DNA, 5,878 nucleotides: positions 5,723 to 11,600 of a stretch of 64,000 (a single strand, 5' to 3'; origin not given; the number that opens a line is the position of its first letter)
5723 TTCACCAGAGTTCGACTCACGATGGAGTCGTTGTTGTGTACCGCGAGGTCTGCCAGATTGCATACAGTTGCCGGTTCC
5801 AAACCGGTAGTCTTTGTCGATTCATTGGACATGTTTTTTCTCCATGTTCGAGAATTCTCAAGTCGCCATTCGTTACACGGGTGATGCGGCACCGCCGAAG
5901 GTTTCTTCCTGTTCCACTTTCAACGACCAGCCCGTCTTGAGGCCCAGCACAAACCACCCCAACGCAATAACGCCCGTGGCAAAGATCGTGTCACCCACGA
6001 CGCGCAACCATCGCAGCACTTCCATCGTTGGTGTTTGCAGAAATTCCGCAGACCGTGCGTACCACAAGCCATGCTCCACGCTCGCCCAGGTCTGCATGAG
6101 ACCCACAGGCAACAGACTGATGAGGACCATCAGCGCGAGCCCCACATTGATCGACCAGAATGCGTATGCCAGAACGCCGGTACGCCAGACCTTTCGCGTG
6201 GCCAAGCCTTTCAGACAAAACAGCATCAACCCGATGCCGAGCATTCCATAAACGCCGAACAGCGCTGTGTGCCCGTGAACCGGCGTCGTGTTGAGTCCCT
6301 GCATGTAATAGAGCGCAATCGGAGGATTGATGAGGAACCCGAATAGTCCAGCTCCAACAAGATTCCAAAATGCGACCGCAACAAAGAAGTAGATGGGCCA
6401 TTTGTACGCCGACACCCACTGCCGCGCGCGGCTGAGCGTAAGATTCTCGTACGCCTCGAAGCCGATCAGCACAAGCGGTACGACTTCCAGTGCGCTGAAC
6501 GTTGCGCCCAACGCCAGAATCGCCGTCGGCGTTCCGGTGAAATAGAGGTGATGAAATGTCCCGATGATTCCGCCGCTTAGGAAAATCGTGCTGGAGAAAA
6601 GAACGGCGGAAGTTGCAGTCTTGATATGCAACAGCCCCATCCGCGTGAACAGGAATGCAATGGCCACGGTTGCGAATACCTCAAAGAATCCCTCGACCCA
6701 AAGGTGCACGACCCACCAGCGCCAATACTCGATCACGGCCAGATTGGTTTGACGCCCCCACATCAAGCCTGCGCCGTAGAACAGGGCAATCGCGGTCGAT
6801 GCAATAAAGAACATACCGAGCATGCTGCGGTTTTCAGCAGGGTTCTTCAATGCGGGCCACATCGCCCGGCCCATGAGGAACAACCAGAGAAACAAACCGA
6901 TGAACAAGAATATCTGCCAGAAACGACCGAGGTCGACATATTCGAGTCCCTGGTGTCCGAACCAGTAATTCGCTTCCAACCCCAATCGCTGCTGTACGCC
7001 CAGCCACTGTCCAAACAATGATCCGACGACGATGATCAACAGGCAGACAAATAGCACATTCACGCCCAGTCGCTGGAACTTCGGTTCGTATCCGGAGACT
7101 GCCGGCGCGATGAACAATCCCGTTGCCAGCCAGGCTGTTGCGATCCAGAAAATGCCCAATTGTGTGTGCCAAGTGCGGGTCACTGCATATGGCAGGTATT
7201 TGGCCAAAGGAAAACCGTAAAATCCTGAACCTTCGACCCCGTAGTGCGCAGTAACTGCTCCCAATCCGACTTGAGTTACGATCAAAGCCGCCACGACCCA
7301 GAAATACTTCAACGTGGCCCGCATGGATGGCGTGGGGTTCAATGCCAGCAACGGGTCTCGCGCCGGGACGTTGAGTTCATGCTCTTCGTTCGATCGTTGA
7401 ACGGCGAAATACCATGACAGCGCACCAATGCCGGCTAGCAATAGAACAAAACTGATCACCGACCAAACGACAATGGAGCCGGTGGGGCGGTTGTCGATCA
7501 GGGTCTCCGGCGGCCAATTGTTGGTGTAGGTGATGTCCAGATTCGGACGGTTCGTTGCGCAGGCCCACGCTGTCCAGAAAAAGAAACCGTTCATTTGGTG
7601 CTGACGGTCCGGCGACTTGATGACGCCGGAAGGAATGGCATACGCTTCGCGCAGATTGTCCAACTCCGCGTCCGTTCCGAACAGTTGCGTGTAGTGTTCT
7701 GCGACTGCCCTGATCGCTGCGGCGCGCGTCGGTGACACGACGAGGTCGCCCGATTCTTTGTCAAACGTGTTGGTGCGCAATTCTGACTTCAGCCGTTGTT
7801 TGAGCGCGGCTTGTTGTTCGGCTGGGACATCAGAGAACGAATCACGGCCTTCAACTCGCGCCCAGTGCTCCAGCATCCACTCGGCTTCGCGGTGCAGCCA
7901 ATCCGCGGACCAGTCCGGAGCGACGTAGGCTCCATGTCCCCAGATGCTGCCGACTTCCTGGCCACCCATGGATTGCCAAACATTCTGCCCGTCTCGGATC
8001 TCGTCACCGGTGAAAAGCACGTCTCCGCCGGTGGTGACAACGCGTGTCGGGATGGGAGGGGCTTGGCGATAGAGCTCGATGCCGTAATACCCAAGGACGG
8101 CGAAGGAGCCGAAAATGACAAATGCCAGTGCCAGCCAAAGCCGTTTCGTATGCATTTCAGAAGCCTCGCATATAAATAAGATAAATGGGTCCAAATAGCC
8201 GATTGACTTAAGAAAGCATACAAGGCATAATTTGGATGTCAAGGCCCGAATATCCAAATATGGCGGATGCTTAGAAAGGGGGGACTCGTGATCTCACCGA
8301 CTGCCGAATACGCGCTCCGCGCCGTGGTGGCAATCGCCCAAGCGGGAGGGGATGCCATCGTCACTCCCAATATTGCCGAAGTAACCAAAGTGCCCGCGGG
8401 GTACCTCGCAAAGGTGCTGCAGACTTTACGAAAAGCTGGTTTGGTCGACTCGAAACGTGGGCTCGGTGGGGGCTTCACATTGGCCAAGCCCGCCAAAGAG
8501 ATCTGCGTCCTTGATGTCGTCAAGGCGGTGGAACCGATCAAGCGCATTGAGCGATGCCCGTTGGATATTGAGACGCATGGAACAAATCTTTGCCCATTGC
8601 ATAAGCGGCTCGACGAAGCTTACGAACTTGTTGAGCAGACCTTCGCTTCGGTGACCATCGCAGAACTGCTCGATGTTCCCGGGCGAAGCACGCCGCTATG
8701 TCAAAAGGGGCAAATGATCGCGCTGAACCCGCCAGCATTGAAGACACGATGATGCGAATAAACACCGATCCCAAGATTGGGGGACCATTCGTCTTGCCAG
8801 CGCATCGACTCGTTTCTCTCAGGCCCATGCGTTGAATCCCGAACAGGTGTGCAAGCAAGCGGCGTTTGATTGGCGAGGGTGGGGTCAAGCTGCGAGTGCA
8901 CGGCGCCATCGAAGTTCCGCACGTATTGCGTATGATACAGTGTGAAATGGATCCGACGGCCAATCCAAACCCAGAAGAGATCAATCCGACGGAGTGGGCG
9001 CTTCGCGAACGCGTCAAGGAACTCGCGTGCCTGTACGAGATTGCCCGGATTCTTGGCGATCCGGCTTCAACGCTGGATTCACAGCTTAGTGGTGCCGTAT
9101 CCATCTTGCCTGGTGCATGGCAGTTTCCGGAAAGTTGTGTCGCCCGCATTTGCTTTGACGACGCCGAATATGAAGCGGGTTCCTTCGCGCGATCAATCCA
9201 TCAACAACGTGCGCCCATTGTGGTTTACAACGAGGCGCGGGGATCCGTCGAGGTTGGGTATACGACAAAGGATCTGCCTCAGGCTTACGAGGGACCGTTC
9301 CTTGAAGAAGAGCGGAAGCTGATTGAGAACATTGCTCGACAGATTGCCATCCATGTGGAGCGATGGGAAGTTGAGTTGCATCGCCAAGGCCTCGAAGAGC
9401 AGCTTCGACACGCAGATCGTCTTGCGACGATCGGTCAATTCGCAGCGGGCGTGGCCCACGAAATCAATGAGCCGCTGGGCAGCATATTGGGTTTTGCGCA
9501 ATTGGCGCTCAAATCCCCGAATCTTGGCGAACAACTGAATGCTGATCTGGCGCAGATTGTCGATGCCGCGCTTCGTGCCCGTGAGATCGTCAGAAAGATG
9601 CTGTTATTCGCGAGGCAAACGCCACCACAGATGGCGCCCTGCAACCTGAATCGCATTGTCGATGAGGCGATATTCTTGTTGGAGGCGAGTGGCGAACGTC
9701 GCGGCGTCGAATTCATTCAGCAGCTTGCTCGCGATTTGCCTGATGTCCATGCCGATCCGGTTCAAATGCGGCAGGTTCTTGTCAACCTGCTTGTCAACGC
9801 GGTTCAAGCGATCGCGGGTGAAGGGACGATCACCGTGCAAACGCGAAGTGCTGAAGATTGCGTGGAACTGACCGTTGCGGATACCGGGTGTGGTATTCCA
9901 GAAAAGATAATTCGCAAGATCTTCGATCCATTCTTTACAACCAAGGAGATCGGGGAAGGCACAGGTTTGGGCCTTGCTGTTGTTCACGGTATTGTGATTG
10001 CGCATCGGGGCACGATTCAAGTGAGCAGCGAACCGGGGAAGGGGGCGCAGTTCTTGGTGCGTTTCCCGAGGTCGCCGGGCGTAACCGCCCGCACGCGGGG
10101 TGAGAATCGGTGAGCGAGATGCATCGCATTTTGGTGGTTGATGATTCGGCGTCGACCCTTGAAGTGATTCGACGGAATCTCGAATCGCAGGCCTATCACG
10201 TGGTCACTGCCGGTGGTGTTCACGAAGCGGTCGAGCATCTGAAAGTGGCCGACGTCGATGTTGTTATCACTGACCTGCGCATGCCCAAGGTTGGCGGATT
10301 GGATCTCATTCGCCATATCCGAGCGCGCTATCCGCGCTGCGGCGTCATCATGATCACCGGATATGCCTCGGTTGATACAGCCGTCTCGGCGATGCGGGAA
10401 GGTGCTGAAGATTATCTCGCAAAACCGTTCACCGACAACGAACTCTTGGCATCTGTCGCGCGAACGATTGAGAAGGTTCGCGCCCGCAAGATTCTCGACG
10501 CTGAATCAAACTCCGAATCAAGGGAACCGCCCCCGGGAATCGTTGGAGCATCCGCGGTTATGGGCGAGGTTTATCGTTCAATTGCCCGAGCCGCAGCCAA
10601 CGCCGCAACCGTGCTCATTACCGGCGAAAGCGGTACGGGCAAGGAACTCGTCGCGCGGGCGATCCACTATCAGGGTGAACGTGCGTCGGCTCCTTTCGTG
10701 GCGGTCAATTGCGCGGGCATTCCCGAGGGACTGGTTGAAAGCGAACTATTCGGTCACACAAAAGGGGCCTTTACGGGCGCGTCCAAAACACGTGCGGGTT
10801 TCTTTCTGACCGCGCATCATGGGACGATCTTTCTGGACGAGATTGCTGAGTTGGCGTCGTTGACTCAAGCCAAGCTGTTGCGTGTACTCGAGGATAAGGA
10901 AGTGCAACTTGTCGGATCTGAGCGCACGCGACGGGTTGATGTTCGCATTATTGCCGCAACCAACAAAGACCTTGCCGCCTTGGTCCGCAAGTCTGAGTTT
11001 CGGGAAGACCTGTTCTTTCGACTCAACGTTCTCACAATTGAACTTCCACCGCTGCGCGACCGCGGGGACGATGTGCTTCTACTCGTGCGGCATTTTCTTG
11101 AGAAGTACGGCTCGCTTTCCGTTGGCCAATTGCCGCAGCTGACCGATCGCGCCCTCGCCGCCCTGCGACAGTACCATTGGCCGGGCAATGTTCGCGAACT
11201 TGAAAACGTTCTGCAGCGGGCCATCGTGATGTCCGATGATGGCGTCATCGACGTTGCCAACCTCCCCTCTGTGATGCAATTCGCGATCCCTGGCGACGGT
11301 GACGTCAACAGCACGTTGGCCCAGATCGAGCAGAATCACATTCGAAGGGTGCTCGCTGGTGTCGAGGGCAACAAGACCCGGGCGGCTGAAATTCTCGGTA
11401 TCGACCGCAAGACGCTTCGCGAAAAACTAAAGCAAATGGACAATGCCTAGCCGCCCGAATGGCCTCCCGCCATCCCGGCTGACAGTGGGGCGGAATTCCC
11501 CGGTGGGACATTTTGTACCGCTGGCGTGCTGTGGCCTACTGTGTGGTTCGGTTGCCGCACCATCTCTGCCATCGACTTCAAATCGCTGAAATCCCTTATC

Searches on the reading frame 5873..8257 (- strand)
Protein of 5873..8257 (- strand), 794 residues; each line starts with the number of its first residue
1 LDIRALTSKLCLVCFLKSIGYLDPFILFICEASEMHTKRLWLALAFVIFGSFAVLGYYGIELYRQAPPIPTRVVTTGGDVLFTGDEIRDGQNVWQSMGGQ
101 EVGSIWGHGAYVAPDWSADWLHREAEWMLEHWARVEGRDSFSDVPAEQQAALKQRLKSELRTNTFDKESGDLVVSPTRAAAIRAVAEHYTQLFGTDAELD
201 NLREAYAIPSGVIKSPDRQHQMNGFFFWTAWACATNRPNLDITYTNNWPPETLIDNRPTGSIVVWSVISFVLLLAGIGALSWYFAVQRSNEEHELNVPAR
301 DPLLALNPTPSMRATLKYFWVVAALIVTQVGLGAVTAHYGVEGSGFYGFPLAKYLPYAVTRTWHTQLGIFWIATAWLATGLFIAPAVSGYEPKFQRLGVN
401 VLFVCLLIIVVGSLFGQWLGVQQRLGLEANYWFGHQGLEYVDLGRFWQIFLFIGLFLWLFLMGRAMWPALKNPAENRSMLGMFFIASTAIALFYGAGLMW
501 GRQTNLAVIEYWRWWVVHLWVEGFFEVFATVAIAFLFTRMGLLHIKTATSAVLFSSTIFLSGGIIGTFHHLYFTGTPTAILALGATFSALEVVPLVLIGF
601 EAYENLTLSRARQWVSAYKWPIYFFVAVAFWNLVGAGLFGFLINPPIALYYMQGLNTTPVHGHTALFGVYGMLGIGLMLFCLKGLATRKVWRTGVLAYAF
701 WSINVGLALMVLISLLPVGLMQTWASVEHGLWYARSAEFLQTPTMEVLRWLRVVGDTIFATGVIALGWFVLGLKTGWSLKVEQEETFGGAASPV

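Call 39: search_protein_families(library=pfam, proteins=[window:5873-8257:-], max_evalue=0.001)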
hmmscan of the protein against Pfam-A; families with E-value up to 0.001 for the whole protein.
window:5873-8257:- (794 aa): 2 families
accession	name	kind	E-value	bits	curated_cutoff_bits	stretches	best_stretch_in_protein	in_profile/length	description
PF22085.1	NorB_cytochrome_c-like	-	1.9e-72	243.8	29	1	70-250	1-181/181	Nitric oxide reductase subunit B, cytochrome c-like domain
PF00115.25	COX1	-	2.6e-56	191.8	34.8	1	314-758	2-436/436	Cytochrome C and Quinol oxidase polypeptide I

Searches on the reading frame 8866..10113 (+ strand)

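Call 39: search_protein_families(library=pfam, proteins=[window:8866-10113:+], max_evalue=0.001)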
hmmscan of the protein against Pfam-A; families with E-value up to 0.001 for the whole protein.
window:8866-10113:+ (415 aa): 2 families
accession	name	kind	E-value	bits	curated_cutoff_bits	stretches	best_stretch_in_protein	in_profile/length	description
PF02518.31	HATPase_c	-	2.6e-28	99.1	26.4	1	297-402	2-109/111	Histidine kinase-, DNA gyrase B-, and HSP90-like ATPase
PF00512.31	HisKA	-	5.7e-13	49.2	26.9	1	190-251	3-63/66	His Kinase A (phospho-acceptor) domain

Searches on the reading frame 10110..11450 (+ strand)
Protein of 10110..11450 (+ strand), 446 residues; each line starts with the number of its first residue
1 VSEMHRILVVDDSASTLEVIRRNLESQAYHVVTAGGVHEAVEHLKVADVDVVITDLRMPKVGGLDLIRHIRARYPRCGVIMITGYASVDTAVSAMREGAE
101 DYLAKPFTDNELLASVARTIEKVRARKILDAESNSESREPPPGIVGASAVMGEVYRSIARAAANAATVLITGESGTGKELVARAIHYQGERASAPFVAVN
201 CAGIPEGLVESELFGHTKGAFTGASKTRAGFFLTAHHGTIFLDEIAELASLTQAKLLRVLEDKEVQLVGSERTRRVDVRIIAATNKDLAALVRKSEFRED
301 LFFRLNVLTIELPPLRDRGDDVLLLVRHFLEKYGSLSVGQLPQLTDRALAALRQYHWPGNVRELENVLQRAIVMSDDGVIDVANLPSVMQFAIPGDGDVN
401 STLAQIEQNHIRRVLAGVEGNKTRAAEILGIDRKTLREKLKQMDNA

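Call 39: search_protein_families(library=pfam, proteins=[window:10110-11450:+], max_evalue=0.001)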
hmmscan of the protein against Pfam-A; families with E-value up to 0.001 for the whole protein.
window:10110-11450:+ (446 aa): 9 families
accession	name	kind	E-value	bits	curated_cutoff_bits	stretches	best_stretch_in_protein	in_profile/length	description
PF00158.32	Sigma54_activat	-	5.2e-68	228.4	20.2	1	144-311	1-168/168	Sigma-54 interaction domain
PF00072.30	Response_reg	-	1.4e-29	103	30.2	1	7-116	1-110/111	Response regulator receiver domain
PF25601.1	AAA_lid_14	-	3.6e-24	84.8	27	1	316-390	1-75/87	AAA+ ATPase lid domain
PF14532.12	Sigma54_activ_2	-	3.8e-23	82.7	25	1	145-315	1-138/138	Sigma-54 interaction domain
PF02954.25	HTH_8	-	1.6e-12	47.3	22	1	402-442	1-41/42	Bacterial regulatory protein, Fis family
PF01078.27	Mg_chelatase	-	4.9e-08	33.1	20.3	1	223-286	93-158/207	Magnesium chelatase, subunit ChlI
PF07728.20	AAA_5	-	1e-07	32.5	22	1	168-286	2-123/139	AAA domain (dynein-related subfamily)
PF00004.35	AAA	-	2.3e-07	31.7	21.2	1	168-302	1-128/131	ATPase family associated with various cellular activities (AAA)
PF07724.20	AAA_2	-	0.00087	19.8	27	0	166-293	4-132/166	AAA domain (Cdc48 subfamily)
